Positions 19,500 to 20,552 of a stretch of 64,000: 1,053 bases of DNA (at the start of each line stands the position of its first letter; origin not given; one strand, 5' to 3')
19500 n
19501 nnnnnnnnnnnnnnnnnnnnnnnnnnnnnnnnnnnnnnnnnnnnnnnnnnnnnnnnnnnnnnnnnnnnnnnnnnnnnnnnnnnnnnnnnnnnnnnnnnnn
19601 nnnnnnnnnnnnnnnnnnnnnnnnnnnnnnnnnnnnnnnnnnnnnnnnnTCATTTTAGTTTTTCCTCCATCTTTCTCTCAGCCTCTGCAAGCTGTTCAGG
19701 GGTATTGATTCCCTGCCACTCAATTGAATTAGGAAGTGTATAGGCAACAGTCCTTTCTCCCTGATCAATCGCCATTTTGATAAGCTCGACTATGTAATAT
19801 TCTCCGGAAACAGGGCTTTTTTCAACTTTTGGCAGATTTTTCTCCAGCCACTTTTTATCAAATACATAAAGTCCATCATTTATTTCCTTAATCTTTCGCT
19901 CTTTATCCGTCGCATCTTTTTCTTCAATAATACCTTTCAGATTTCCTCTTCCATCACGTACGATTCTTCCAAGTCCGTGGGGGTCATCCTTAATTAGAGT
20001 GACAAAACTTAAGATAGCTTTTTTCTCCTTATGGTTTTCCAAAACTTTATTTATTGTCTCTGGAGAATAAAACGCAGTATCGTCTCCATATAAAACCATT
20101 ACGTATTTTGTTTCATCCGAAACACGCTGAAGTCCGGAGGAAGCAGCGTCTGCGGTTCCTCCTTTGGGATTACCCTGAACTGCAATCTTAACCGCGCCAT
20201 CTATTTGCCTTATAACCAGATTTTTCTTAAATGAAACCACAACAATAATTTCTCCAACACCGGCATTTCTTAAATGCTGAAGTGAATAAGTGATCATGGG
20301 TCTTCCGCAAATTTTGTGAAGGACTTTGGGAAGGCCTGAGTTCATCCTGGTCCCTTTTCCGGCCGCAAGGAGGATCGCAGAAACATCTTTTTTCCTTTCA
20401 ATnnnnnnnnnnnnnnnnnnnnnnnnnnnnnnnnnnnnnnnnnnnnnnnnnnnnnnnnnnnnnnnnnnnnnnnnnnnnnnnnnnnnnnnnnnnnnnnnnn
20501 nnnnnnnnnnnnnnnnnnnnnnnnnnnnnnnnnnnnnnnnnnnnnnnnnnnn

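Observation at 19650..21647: MurE fused in-frame to a GlmU-type GlcNAc-1-P uridylyltransferase domain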

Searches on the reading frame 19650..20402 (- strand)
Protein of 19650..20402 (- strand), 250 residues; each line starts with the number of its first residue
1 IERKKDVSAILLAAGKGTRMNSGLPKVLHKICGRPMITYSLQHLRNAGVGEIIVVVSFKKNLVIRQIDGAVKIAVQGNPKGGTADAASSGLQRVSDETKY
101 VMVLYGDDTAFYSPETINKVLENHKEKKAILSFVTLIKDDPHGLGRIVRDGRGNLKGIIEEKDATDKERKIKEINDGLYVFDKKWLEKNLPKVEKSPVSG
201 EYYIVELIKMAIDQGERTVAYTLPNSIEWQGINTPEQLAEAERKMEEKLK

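Call 4: search_protein_families(library=ncbifam, proteins=[window:19650-20402:-], max_evalue=0.001)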
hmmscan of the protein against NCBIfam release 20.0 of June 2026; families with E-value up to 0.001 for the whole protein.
window:19650-20402:- (250 aa): 47 families (the best 25 are shown)
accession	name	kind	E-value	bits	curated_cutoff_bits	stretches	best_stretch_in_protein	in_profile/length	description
NF010934.1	PRK14354.1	equivalog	9.3e-64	215.6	450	1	9-249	2-240/447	bifunctional UDP-N-acetylglucosamine diphosphorylase/glucosamine-1-phosphate N-acetyltransferase GlmU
TIGR01173.1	glmU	equivalog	1.9e-63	214.9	366.85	1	8-249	2-240/452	bifunctional UDP-N-acetylglucosamine diphosphorylase/glucosamine-1-phosphate N-acetyltransferase GlmU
NF010935.0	PRK14355.1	equivalog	2.6e-61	207.6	718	1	5-248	2-245/459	bifunctional UDP-N-acetylglucosamine diphosphorylase/glucosamine-1-phosphate N-acetyltransferase GlmU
NF010932.0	PRK14352.1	equivalog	4.6e-56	190.4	611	1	3-248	3-250/488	bifunctional UDP-N-acetylglucosamine diphosphorylase/glucosamine-1-phosphate N-acetyltransferase GlmU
NF010937.0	PRK14357.1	equivalog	6.9e-52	176.8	658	1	9-248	3-232/448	bifunctional UDP-N-acetylglucosamine diphosphorylase/glucosamine-1-phosphate N-acetyltransferase GlmU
NF010933.0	PRK14353.1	equivalog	4.3e-51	174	505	1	4-248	3-245/453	bifunctional UDP-N-acetylglucosamine diphosphorylase/glucosamine-1-phosphate N-acetyltransferase GlmU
NF010936.0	PRK14356.1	equivalog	2.8e-46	158.4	666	1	5-247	4-245/456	bifunctional UDP-N-acetylglucosamine diphosphorylase/glucosamine-1-phosphate N-acetyltransferase GlmU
NF010938.0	PRK14358.1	equivalog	3e-46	158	500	1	3-245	4-244/481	bifunctional N-acetylglucosamine-1-phosphate uridyltransferase/glucosamine-1-phosphate acetyltransferase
NF006986.0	PRK09451.1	equivalog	2.4e-45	155.2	725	1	4-246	3-240/456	bifunctional UDP-N-acetylglucosamine diphosphorylase/glucosamine-1-phosphate N-acetyltransferase GlmU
NF010939.0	PRK14359.1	equivalog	2.8e-45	154.7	592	1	6-250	2-238/430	bifunctional UDP-N-acetylglucosamine diphosphorylase/glucosamine-1-phosphate N-acetyltransferase GlmU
NF010940.0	PRK14360.1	equivalog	3e-44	151.3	602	1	8-250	3-241/452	bifunctional UDP-N-acetylglucosamine diphosphorylase/glucosamine-1-phosphate N-acetyltransferase GlmU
TIGR03992.1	Arch_glmU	subfamily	5.3e-28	98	292.1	1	8-248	2-230/393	bifunctional sugar-1-phosphate nucleotidylyltransferase/acetyltransferase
NF041313.1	UDPGP_AglF_Halo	equivalog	9.6e-20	71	400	1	8-245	2-234/234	UTP--glucose-1-phosphate uridylyltransferase AglF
NF041173.1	Sug_nt_acttase_Thmprot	equivalog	1.4e-17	63.7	600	1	8-246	2-228/405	bifunctional sugar-1-phosphate nucleotidylyltransferase/acetyltransferase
TIGR00453.1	ispD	equivalog_domain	2.3e-15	56.6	181.3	1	8-132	1-126/219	2-C-methyl-D-erythritol 4-phosphate cytidylyltransferase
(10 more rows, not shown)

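Call 13: search_solved_structures(query=window:19650-20402:-, show_alignments=3, max_evalue=0.00001)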
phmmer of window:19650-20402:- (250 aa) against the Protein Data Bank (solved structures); distinct sequences matched with E-value up to 0.00001: 47.
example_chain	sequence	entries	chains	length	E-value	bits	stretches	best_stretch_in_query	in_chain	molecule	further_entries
1hm0_A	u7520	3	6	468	1.5e-38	135.9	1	9-248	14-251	N-ACETYLGLUCOSAMINE 1-PHOSPHATE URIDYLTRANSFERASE | UDP-N-ACETYLGLUCOSAMINE-1-PHOSPHATE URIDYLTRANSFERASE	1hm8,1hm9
1g95_A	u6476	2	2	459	1.6e-38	135.7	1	9-248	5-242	N-ACETYLGLUCOSAMINE-1-PHOSPHATE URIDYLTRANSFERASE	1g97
4aaw_A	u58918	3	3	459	1.8e-37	132.3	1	9-248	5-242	BIFUNCTIONAL PROTEIN GLMU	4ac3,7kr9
9dqf_A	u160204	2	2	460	7.9e-37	130.2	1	9-248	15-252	Bifunctional protein GlmU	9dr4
2v0h_A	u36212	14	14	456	7.1e-35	123.8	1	4-248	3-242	BIFUNCTIONAL PROTEIN GLMU | GLUCOSAMINE-1-PHOSPHATE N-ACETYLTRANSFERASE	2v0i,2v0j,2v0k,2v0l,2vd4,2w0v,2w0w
9mh4_A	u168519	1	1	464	4.3e-34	121.2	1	7-246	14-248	Bifunctional protein GlmU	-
1fwy_A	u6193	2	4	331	2e-33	119.1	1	7-246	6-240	UDP-N-ACETYLGLUCOSAMINE PYROPHOSPHORYLASE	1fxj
1hv9_A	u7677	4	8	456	4.2e-33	118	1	7-246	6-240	UDP-N-ACETYLGLUCOSAMINE PYROPHOSPHORYLASE | Bifunctional protein glmU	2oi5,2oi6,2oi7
8cu9_A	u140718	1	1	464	1.8e-32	115.9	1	7-245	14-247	Bifunctional UDP-N-acetylglucosamine diphosphorylase/glucosamine-1-phosphate N-acetyltrans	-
4fce_A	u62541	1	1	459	6.9e-32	114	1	6-246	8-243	Bifunctional protein GlmU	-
3fww_A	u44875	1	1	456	7.1e-32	114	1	6-246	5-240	Bifunctional protein glmU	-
5vmk_A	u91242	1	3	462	4.8e-31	111.3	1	7-247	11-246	Bifunctional protein GlmU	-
2qkx_A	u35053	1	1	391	2.9e-30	108.7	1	6-245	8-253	Bifunctional protein glmU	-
3d8v_A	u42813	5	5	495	4.6e-30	108.1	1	6-245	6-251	Bifunctional protein glmU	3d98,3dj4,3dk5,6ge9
3spt_A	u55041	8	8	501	4.7e-30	108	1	6-245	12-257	Bifunctional protein glmU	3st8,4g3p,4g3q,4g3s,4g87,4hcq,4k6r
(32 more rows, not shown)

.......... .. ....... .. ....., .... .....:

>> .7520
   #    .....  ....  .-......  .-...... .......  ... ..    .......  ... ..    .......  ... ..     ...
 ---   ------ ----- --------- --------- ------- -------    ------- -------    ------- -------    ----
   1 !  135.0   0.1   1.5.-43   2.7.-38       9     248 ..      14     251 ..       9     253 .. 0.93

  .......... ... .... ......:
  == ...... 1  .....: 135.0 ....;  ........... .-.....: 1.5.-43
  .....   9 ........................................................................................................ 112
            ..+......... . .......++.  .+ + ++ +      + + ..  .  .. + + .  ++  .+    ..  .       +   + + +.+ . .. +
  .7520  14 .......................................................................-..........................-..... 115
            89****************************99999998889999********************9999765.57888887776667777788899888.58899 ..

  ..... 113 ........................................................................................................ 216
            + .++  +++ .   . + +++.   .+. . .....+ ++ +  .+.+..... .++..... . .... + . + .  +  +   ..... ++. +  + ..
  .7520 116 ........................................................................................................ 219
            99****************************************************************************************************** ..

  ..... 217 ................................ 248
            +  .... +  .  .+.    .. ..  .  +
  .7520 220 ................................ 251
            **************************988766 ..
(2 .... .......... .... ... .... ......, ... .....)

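Call 26: search_protein_representatives(protein=window:19650-20402:-)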
Query: 250 residues. Proteins with E-value up to 0.001 (for the whole library): 15815; up to 1e-10: 6335; up to 1e-30: 904. The best 150 are listed.
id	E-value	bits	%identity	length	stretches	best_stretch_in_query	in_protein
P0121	1.8e-110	384.4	69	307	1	3-250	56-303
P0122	8.9e-93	326.5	59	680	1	4-249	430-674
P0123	2.9e-79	282.2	55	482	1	3-249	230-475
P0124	1.9e-67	243.6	49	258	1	11-250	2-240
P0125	3.8e-66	239.3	50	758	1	8-249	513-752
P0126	2.2e-64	233.5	49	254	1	5-250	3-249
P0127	3.6e-63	229.6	47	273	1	2-247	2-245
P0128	8.3e-62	225.1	46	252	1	6-247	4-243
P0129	1.1e-60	221.4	46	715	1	7-247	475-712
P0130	2.5e-60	220.2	50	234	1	20-249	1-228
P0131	2.6e-60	220.2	45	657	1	4-249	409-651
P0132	4.3e-59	216.2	53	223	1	5-216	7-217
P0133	1.3e-58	214.6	46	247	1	5-241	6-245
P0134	6.7e-58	212.3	41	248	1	7-249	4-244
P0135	1.6e-57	211.0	44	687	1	7-247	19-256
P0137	5.8e-57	209.2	44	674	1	6-248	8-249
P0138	1.8e-55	204.4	46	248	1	6-244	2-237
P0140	4.9e-55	202.9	42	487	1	6-246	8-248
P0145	2.8e-53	197.2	43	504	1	5-249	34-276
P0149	8.2e-52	192.4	43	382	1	7-244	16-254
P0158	4.6e-50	186.6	41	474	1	6-249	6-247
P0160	1.7e-49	184.8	41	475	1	5-249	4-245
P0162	5.3e-49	183.2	43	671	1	8-249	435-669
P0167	1.7e-48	181.5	40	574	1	6-243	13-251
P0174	9.7e-48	179.0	39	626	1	8-244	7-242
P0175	1.1e-47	178.8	42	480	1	4-249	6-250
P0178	2.0e-47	178.0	46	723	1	1-213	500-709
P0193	5.3e-45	170.1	38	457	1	7-247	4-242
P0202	7.2e-44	166.4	35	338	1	7-248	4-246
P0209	8.1e-43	162.9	37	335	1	8-245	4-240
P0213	4.7e-42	160.4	38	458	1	6-246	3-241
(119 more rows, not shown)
